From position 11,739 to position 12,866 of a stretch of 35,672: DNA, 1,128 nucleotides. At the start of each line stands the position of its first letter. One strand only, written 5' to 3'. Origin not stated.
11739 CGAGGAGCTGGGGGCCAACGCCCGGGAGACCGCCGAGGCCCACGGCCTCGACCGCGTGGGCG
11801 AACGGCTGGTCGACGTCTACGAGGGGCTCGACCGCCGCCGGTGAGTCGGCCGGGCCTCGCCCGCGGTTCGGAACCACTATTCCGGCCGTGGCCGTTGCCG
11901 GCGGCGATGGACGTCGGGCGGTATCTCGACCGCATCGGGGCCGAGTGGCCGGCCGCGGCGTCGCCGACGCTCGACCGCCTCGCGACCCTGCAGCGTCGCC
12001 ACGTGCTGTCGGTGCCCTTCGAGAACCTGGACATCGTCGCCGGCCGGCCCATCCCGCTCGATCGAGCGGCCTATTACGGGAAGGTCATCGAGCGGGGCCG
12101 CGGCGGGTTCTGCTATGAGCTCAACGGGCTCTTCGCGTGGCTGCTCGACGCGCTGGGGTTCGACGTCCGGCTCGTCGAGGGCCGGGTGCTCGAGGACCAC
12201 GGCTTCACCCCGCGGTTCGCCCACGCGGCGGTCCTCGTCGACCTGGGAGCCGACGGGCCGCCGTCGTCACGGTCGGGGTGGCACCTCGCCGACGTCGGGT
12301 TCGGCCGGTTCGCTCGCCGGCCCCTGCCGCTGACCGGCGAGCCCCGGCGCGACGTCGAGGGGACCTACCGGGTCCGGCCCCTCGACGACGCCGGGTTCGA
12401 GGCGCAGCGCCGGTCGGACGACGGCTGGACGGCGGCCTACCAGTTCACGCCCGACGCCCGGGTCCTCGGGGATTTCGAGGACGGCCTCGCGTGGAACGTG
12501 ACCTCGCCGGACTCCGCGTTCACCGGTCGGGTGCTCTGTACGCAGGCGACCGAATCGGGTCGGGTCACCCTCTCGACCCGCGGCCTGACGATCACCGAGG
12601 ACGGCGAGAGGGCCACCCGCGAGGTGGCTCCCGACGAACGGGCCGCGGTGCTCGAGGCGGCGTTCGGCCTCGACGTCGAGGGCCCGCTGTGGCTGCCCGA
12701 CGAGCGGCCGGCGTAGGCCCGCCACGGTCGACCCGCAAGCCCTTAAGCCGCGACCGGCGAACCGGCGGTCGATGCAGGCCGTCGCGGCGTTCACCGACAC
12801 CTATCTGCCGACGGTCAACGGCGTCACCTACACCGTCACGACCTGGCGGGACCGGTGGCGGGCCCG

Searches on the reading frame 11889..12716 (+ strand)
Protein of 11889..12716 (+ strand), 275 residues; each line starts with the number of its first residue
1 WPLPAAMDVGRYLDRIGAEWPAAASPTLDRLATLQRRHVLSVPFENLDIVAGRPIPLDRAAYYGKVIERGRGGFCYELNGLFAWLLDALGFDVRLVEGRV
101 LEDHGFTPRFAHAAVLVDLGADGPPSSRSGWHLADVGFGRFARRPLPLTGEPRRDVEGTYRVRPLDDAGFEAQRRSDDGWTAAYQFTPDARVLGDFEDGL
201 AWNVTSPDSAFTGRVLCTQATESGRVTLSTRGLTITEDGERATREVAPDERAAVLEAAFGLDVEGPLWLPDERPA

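Call 3: search_protein_families(library=pfam, proteins=[window:11889-12716:+], max_evalue=0.001)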
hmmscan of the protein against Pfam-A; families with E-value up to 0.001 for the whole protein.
window:11889-12716:+ (275 aa): 1 family
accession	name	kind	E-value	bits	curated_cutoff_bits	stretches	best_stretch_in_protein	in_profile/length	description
PF00797.23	Acetyltransf_2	-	7.2e-55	186.8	22.8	1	27-264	1-236/240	N-acetyltransferase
